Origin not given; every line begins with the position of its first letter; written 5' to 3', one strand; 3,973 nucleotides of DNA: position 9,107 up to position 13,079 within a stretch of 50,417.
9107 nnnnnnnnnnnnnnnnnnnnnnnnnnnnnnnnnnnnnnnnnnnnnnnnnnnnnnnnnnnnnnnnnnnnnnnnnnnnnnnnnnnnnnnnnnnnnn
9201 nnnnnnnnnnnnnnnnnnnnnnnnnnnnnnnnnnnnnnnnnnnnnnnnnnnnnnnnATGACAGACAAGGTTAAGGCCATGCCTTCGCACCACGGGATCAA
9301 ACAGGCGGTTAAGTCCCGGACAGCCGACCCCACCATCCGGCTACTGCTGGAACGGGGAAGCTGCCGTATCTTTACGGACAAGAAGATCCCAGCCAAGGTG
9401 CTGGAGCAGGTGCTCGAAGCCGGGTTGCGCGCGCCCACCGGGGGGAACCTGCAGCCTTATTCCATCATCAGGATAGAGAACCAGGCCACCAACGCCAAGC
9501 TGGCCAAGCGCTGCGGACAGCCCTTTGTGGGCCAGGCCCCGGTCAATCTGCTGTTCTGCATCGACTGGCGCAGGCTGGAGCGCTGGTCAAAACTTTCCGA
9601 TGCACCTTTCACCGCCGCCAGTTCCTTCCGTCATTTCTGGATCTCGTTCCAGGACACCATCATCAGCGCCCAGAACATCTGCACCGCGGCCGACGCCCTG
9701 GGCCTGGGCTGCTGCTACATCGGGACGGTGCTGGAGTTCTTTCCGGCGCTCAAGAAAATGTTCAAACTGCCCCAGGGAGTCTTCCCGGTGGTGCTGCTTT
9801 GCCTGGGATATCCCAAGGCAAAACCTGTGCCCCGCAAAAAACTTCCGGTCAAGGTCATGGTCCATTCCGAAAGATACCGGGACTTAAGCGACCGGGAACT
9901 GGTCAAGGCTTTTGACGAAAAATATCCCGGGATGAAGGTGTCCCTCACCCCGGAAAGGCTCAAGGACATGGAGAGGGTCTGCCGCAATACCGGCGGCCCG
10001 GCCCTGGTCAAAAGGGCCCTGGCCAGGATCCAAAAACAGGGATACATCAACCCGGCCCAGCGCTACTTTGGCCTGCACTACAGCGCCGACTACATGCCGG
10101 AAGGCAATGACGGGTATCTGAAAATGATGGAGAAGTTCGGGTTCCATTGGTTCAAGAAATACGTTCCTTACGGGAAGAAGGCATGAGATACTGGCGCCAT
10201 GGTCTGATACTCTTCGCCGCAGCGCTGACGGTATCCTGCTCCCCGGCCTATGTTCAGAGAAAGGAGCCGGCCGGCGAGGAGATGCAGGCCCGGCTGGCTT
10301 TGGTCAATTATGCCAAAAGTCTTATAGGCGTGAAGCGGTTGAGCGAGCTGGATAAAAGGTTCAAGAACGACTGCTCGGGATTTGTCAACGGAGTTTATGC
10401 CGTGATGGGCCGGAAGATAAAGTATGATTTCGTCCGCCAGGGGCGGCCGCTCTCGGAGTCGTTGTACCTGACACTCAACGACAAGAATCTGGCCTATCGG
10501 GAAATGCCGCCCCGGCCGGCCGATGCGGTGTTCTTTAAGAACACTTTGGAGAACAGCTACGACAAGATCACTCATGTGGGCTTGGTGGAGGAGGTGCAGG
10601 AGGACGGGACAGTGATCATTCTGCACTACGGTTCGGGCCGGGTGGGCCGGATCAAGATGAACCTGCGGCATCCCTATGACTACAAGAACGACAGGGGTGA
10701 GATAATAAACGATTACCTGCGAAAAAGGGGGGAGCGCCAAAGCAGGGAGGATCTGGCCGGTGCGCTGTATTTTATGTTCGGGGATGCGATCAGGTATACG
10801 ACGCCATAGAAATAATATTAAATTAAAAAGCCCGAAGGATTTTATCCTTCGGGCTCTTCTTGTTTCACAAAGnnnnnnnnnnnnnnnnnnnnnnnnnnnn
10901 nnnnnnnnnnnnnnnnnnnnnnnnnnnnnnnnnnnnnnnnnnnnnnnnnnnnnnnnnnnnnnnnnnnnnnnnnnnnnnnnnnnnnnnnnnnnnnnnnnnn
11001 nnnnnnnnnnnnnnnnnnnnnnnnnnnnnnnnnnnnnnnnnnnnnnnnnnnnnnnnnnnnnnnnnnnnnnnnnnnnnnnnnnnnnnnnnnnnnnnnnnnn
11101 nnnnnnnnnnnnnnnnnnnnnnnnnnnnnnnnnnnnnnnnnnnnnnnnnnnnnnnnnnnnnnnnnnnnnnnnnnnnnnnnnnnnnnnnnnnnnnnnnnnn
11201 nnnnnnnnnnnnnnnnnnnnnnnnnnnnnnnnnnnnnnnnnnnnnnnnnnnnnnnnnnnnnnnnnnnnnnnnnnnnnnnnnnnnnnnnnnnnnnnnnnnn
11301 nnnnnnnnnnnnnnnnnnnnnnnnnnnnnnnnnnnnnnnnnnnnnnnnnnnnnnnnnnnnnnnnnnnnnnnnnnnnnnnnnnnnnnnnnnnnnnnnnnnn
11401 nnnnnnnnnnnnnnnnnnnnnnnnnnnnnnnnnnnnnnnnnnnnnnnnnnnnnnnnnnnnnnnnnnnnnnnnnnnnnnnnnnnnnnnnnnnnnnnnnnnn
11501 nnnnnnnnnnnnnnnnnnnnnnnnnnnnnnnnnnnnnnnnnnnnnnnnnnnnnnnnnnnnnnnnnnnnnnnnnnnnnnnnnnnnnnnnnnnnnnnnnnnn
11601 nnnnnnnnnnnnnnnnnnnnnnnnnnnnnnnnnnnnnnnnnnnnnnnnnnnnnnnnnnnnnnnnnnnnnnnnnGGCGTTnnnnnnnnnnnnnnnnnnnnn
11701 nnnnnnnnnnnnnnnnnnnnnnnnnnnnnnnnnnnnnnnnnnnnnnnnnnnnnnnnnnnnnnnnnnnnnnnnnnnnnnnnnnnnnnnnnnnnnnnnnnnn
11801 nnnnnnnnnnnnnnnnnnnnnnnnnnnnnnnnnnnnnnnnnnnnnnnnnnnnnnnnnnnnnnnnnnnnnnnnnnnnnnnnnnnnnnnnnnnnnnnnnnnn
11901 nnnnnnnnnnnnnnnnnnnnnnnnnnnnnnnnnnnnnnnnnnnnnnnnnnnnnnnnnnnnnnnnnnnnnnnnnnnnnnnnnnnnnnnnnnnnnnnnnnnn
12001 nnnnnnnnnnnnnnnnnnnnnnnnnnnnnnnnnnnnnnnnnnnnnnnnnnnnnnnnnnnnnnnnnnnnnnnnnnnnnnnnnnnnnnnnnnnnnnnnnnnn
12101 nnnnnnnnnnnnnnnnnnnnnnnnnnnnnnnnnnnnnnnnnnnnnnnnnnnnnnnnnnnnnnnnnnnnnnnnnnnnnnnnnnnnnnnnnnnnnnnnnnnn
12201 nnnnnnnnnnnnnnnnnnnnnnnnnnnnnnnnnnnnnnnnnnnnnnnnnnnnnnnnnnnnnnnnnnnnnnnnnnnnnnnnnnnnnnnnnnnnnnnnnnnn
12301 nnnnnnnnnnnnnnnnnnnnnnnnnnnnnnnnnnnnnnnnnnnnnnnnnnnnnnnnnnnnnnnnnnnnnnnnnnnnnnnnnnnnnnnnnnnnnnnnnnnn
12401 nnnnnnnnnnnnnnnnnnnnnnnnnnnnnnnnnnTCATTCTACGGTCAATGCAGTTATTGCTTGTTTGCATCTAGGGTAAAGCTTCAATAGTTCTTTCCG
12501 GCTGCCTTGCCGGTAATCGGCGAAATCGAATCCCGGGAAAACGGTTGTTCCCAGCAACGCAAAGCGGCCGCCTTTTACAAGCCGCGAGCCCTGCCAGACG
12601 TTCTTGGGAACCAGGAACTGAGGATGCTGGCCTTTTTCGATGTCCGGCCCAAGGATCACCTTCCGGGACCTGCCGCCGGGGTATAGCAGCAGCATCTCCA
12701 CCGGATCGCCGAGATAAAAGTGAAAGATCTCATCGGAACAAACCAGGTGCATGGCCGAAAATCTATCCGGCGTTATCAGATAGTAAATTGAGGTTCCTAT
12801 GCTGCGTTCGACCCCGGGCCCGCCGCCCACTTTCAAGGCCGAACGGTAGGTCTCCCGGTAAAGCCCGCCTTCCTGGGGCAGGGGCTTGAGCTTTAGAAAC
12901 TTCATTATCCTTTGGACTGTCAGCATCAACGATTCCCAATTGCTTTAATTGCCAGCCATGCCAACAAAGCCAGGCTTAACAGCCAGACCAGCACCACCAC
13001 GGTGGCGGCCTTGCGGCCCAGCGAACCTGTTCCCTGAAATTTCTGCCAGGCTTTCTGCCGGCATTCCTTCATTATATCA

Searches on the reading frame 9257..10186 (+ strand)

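Call 21: search_protein_families(library=pfam, proteins=[window:9257-10186:+], max_evalue=0.00001)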
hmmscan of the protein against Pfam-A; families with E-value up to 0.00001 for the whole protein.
window:9257-10186:+ (309 aa): 2 families
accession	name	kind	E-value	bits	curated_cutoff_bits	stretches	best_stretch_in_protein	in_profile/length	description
PF00881.29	Nitroreductase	-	1.3e-25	91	23.5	1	31-185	2-167/167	Nitroreductase family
PF14512.11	TM1586_NiRdase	-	4.5e-06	26.9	27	0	141-205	91-152/215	Putative TM nitroreductase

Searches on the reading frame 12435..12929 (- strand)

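Call 28: search_protein_families(library=pfam, proteins=[window:12435-12929:-], max_evalue=0.00001)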
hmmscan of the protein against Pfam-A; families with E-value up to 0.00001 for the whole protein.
window:12435-12929:- (164 aa): 1 family
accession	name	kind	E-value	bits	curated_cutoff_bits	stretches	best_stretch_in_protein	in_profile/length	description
PF06172.17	Cupin_5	-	4.5e-42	143.8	25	1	6-140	1-137/139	Cupin superfamily (DUF985)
